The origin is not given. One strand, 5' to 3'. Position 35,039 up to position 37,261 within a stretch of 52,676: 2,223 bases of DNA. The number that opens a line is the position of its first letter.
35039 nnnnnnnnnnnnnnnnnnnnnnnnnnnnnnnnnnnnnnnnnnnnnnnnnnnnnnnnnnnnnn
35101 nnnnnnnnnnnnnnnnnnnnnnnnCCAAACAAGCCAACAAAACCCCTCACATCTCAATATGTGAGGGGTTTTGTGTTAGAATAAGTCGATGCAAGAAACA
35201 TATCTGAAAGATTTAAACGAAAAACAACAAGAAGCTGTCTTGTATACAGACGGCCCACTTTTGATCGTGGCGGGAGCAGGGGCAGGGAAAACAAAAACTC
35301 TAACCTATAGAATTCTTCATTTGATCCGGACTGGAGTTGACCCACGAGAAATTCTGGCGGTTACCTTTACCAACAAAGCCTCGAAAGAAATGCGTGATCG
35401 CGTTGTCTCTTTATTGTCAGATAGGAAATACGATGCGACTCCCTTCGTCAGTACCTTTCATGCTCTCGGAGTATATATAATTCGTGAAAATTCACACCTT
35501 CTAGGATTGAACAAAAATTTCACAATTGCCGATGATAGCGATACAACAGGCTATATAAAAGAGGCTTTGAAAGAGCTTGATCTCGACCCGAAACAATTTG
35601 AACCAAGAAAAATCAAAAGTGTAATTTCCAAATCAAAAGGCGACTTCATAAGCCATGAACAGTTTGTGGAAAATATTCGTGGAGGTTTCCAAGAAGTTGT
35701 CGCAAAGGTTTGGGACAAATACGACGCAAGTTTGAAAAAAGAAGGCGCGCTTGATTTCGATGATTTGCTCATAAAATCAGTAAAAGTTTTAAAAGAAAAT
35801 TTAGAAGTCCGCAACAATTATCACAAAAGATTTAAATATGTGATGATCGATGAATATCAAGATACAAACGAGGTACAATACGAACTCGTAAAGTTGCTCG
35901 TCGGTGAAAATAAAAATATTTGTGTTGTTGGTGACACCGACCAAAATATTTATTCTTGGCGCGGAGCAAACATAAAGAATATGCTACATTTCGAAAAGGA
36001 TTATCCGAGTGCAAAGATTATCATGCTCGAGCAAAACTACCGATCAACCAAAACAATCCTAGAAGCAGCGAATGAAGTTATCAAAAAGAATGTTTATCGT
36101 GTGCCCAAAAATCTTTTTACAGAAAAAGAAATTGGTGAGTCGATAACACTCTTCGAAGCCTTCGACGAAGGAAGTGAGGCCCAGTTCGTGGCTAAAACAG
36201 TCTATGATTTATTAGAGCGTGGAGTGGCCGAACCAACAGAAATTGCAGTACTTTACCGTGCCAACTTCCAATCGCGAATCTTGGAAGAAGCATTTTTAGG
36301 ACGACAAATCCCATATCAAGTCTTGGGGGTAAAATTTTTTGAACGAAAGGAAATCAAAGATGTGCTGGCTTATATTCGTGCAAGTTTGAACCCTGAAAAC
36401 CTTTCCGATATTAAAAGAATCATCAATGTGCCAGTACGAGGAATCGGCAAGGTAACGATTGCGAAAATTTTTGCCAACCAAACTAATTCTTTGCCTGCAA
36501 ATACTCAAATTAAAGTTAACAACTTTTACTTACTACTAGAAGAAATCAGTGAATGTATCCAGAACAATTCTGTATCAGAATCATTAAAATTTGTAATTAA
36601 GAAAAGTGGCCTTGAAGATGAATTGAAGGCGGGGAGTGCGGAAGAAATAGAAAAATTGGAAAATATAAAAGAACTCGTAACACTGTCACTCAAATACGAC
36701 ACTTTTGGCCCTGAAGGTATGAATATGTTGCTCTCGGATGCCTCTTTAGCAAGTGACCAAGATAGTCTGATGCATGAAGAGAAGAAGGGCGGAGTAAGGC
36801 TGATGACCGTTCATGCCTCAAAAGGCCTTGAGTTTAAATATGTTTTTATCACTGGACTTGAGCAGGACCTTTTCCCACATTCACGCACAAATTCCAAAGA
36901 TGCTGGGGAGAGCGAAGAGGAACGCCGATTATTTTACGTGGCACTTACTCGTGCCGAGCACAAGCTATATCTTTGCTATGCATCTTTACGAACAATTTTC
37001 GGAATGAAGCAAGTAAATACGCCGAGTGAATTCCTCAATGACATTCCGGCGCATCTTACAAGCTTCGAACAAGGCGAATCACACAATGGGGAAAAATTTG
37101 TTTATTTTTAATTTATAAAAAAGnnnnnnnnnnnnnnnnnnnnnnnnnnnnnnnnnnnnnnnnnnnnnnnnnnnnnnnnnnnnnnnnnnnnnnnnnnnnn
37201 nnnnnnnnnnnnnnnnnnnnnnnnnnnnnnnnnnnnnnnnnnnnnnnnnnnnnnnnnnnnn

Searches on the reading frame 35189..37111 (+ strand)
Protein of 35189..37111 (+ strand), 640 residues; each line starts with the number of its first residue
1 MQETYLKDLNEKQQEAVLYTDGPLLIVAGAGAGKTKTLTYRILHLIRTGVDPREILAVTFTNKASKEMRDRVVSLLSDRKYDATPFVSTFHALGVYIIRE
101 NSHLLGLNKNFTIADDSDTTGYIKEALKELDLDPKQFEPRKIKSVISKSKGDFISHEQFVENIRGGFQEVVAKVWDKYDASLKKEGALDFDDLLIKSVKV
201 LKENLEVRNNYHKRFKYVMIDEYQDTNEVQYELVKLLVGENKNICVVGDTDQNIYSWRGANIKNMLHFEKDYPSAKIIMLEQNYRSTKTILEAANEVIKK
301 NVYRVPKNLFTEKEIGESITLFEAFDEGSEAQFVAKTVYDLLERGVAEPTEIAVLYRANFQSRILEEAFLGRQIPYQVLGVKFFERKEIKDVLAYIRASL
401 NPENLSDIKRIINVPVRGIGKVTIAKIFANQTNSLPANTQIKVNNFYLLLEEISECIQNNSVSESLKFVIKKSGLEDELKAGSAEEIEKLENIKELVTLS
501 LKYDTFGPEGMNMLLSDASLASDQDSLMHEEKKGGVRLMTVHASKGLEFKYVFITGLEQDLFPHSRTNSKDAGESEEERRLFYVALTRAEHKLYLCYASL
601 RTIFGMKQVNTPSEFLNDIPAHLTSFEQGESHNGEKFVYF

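Call 7: search_protein_families(library=pfam, proteins=[window:35189-37111:+], max_evalue=0.01)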
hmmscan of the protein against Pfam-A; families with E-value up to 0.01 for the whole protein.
window:35189-37111:+ (640 aa): 8 families
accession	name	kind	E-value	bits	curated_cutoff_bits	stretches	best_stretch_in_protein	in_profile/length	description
PF00580.27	UvrD-helicase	-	1.1e-88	297.9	23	1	9-273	1-271/271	UvrD/REP helicase N-terminal domain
PF13361.12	UvrD_C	-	1e-66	226.2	25.6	1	278-599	1-349/350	UvrD-like helicase C-terminal domain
PF13245.12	AAA_19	-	3e-24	86.1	25.1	1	13-256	1-132/134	AAA domain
PF13538.12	UvrD_C_2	-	2.4e-12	47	27.4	1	536-596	2-52/52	UvrD-like helicase C-terminal domain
PF01443.25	Viral_helicase1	-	1.7e-07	31.8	21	1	505-596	153-227/228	Viral superfamily 1 RNA helicase core domain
PF13604.12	AAA_30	-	4.9e-07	30.1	27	1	9-71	2-65/191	AAA domain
PF13087.12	AAA_12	-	3.6e-06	27.1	27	0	530-595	133-190/195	AAA domain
PF13086.12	AAA_11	-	0.0056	16.9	27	0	9-77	2-75/257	AAA domain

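Call 16: find_related_loci(query=window:35189-37111:+, collection=genome_contigs, flank=10000)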
Query window:35189-37111:+ (640 aa) in genome_contigs; peptide patterns used: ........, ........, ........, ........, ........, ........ (x = any residue, [..] = any of these).
600 stretches matched a pattern (row limit reached: there are more); 559 encode a relative of the query (tblastn E <= 1e-3); the best 80 are kept; 80 distinct loci.
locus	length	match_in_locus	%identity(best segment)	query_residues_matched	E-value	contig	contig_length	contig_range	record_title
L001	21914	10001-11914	84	1-640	0e+0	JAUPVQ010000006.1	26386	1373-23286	MAG: Patescibacteria group bacterium isolate erpe_2018_sw_30hr_WHONDRS-SW48-000095_B_bin.94 scaffold_54143, whole genome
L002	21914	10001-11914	70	1-640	0e+0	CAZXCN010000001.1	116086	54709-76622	MAG TPA_asm: uncultured Candidatus Saccharibacteria bacterium isolate SRP285395_co1_239 genome assembly, contig: NODE_12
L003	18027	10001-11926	66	3-639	0e+0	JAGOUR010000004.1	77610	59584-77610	MAG: Candidatus Paceibacterota bacterium isolate Gw_Eff_bin_515 Gw_Eff_423_length_77610_cov_7.780055, whole genome shotg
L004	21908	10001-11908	68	5-640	0e+0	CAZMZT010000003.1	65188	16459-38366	MAG TPA_asm: uncultured Candidatus Saccharibacteria bacterium isolate SRP286056_co1_104 genome assembly, contig: NODE_39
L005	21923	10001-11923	65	5-640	0e+0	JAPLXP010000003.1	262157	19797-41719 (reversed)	MAG: Candidatus Nomurabacteria bacterium isolate LacPavin_0818_WC45_MAG_37_43 LacPavin_0818_WC45_scaffold_150134, whole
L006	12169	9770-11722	65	5-640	0e+0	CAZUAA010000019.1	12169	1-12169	MAG TPA_asm: uncultured Candidatus Saccharibacteria bacterium isolate SRP285395_co2_291 genome assembly, contig: NODE_81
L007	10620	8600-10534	67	5-640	0e+0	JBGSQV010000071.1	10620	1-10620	MAG: Candidatus Paceibacteria bacterium isolate JTS-AC341 k141_4352571, whole genome shotgun sequence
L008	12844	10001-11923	65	5-640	0e+0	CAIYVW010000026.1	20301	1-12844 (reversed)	uncultured bacterium isolate AlinenLipids_bin-9791 genome assembly, contig: bin-9791:26/52, whole genome shotgun sequenc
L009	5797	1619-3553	66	5-640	0e+0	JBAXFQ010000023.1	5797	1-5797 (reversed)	MAG: Candidatus Nomurabacteria bacterium isolate ELA275 MAG275_23, whole genome shotgun sequence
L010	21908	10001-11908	68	5-640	0e+0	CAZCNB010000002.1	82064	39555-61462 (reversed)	MAG TPA_asm: uncultured Candidatus Saccharibacteria bacterium isolate SRP135725_co1_330 genome assembly, contig: NODE_17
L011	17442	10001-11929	66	5-640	0e+0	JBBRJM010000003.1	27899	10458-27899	MAG: Candidatus Paceibacteria bacterium isolate Co_metawrap_2869 Cmw_2869_k141_8287925_length_27899_cov_18.3135, whole g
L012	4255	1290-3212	65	5-640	0e+0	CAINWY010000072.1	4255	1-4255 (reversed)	uncultured bacterium isolate Umea_bin-03904 genome assembly, contig: bin-03904:072/125, whole genome shotgun sequence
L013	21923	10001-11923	66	5-640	0e+0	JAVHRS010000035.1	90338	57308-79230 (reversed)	MAG: Candidatus Paceibacterota bacterium isolate WB02no20_34_35 NODE_24_length_90338_cov_20.401438, whole genome shotgun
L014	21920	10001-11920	67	5-640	0e+0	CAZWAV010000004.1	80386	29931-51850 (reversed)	MAG TPA_asm: uncultured Candidatus Saccharibacteria bacterium isolate SRP170004_co1_259 genome assembly, contig: NODE_34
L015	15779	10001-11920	66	5-640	0e+0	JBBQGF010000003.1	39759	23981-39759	MAG: Candidatus Paceibacteria bacterium isolate Co_metawrap_974 Cmw_974_k141_28137701_length_39759_cov_20.0000, whole ge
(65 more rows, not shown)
